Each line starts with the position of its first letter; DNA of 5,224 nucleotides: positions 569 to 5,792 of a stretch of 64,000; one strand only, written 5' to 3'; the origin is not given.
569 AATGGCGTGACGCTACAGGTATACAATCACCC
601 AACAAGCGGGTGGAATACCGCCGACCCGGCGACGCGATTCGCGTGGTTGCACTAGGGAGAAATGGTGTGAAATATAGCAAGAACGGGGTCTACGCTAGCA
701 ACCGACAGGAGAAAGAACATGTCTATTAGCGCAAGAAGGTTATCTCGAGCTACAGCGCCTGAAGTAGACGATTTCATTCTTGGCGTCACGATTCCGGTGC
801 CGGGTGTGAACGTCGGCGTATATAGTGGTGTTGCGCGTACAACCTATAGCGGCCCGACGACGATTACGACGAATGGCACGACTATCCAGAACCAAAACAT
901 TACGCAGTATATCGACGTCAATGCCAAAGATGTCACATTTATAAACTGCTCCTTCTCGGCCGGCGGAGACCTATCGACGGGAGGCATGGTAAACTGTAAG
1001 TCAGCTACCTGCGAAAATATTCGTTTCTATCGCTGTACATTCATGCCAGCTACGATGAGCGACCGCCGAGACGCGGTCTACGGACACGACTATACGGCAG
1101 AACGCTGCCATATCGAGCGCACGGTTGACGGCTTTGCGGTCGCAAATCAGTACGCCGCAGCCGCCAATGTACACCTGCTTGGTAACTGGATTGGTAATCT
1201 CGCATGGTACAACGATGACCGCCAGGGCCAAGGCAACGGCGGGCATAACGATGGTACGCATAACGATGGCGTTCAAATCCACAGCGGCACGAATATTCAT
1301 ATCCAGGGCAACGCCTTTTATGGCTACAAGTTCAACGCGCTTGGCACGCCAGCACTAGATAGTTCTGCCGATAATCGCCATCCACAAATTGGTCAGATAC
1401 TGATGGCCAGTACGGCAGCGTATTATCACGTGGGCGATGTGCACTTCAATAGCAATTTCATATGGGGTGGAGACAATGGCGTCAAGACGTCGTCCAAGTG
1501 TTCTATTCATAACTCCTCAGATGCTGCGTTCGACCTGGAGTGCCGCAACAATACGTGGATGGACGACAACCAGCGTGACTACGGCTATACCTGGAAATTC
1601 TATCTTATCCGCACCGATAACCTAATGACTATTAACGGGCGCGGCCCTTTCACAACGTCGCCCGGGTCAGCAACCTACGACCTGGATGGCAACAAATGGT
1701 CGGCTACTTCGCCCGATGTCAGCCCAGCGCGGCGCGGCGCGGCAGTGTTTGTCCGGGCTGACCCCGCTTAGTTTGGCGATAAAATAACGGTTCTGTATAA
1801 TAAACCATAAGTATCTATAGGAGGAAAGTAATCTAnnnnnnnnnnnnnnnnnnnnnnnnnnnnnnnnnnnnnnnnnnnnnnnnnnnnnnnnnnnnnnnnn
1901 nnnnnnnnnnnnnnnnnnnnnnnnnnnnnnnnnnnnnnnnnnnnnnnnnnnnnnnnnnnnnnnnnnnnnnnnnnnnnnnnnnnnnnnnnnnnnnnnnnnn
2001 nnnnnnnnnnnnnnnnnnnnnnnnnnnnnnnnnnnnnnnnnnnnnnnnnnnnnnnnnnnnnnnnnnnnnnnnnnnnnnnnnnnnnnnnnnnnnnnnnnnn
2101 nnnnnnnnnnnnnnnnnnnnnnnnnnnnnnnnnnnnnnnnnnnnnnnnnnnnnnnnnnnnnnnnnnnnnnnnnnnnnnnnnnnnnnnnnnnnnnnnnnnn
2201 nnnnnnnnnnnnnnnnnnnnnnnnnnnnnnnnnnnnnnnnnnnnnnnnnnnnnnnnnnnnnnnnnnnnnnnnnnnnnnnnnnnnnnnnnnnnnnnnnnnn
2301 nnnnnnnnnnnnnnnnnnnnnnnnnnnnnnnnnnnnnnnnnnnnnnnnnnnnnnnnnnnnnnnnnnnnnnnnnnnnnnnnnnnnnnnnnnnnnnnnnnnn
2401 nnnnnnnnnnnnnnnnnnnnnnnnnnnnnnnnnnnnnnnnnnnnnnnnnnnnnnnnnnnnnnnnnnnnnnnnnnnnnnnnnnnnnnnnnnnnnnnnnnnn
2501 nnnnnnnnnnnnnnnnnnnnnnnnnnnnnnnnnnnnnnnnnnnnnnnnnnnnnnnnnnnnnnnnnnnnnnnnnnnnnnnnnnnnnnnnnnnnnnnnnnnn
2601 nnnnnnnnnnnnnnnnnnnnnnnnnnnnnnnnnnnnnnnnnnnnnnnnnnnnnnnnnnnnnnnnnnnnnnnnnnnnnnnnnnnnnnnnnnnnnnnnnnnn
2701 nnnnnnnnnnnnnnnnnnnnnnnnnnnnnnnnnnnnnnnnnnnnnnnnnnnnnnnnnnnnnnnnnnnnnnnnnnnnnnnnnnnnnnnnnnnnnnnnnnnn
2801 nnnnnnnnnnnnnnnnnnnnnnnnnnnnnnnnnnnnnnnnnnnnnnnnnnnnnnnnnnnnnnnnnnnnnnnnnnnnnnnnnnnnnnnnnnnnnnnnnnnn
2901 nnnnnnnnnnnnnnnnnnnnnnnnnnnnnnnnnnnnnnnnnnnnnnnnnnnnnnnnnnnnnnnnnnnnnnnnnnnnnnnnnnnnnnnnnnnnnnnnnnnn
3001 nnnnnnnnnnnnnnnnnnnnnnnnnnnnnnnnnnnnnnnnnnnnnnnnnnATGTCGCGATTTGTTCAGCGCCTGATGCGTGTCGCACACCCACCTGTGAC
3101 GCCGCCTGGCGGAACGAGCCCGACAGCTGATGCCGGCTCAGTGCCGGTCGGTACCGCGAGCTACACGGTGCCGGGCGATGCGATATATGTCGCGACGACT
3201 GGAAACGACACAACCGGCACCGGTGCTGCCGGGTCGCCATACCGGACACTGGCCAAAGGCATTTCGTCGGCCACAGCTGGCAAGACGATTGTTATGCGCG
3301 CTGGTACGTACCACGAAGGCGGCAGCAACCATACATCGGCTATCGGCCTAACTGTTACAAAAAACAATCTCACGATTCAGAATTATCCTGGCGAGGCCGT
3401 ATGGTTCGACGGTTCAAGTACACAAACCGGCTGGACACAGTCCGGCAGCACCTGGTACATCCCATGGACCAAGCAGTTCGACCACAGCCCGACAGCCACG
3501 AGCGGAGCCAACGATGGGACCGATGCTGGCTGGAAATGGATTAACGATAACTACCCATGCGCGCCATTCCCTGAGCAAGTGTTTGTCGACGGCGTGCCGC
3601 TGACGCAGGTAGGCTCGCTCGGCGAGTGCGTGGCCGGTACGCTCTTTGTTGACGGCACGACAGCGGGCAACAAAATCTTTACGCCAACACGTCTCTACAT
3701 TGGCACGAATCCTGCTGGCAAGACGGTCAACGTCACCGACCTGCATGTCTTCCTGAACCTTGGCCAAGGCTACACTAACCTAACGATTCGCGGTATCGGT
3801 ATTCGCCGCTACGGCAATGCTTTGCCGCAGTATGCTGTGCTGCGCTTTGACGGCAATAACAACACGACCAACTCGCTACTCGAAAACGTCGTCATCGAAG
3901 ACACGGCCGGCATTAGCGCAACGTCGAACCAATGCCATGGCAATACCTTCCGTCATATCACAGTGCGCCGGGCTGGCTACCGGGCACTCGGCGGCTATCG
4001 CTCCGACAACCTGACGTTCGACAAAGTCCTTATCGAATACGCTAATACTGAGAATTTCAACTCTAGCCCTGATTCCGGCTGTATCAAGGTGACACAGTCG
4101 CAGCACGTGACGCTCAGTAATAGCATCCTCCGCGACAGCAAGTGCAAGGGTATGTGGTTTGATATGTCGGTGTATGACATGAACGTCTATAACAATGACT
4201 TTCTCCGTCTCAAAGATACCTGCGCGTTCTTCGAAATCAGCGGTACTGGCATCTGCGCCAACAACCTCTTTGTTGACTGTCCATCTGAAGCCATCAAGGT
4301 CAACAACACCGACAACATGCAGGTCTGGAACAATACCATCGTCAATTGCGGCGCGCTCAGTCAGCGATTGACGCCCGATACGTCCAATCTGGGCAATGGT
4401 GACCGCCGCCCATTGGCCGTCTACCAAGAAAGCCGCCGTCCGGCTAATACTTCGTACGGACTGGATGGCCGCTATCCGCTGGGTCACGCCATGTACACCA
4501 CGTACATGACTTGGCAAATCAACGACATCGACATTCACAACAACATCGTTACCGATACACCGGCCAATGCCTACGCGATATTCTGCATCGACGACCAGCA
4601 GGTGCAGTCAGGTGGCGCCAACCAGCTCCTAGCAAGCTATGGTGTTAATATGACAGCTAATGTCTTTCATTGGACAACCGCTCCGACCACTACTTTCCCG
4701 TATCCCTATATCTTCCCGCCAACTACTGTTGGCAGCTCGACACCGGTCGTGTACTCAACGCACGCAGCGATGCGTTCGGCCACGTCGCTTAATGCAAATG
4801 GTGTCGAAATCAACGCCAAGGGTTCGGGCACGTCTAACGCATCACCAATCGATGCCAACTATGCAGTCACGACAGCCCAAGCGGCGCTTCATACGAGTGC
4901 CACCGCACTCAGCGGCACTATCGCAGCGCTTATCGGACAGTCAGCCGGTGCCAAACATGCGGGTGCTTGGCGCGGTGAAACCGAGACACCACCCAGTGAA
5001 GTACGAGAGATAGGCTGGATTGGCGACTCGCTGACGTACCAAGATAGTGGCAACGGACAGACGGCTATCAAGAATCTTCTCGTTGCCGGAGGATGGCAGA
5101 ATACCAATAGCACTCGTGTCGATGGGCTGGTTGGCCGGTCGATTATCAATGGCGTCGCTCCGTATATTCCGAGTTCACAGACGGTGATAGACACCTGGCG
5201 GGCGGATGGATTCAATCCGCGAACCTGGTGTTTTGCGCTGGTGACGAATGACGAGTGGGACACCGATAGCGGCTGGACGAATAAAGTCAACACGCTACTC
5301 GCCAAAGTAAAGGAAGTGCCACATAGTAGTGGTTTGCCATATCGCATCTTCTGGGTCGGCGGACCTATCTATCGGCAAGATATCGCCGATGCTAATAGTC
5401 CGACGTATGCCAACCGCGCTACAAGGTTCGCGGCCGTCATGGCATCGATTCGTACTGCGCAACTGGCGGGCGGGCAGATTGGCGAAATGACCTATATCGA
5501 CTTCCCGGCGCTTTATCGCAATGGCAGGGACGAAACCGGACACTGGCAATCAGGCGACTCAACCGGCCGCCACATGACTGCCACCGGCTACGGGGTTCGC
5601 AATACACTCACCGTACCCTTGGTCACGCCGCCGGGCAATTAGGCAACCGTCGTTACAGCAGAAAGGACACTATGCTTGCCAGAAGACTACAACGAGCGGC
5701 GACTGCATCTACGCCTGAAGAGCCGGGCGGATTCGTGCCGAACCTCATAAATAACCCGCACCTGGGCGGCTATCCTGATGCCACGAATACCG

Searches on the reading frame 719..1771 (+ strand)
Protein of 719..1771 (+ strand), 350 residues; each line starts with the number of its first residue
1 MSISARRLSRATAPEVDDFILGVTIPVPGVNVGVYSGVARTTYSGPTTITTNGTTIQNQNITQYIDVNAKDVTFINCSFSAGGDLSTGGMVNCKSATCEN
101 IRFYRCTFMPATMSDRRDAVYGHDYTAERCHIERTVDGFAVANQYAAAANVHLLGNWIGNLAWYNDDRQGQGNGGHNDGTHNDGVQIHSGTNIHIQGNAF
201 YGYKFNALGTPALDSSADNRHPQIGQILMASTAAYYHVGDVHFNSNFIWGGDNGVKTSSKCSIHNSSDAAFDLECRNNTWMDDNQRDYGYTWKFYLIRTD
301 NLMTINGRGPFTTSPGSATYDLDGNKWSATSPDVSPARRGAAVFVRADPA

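Call 56: search_protein_families(library=pfam, proteins=[window:719-1771:+], max_evalue=0.01)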
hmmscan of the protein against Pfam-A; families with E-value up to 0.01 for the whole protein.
window:719-1771:+ (350 aa): 1 family
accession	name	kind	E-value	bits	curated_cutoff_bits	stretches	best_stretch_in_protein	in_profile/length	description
PF13229.12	Beta_helix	-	0.00015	21.9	25.9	0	53-200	33-158/158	Right handed beta helix region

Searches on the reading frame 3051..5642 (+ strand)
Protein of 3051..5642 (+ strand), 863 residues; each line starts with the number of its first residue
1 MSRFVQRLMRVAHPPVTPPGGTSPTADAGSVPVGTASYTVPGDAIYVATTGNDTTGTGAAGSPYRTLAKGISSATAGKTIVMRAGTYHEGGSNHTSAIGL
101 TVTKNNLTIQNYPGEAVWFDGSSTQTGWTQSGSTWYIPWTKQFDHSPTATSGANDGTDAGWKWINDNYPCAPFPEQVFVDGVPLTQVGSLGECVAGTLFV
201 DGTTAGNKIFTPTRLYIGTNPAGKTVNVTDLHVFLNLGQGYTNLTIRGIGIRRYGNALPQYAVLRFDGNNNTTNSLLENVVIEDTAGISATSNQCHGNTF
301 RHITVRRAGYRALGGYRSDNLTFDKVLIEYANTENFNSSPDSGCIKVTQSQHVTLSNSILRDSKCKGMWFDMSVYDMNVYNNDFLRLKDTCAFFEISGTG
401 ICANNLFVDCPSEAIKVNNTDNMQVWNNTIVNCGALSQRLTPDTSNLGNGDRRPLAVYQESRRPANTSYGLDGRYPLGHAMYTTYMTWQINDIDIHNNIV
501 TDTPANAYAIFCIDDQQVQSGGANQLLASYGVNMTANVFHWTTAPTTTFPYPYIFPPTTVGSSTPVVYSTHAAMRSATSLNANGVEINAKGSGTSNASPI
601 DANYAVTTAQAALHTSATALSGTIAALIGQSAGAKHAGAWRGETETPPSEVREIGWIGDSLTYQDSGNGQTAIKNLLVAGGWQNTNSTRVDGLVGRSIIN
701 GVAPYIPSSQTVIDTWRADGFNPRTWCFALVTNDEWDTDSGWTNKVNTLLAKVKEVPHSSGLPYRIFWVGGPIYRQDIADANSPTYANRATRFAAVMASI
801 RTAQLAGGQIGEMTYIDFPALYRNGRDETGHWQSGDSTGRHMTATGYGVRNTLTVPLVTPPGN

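Call 56: search_protein_families(library=pfam, proteins=[window:3051-5642:+], max_evalue=0.01)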
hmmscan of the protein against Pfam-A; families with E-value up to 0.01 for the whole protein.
window:3051-5642:+ (863 aa): 3 families
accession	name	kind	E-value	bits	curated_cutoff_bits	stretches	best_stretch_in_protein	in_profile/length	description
PF13229.12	Beta_helix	-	7.7e-07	29.3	25.9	1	271-430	7-158/158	Right handed beta helix region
PF07602.17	DUF1565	-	0.00026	20.8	20.3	1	50-89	2-40/257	Protein of unknown function (DUF1565)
PF05048.19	NosD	-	0.00053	19.9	23.6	1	270-432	23-171/212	Periplasmic copper-binding protein (NosD)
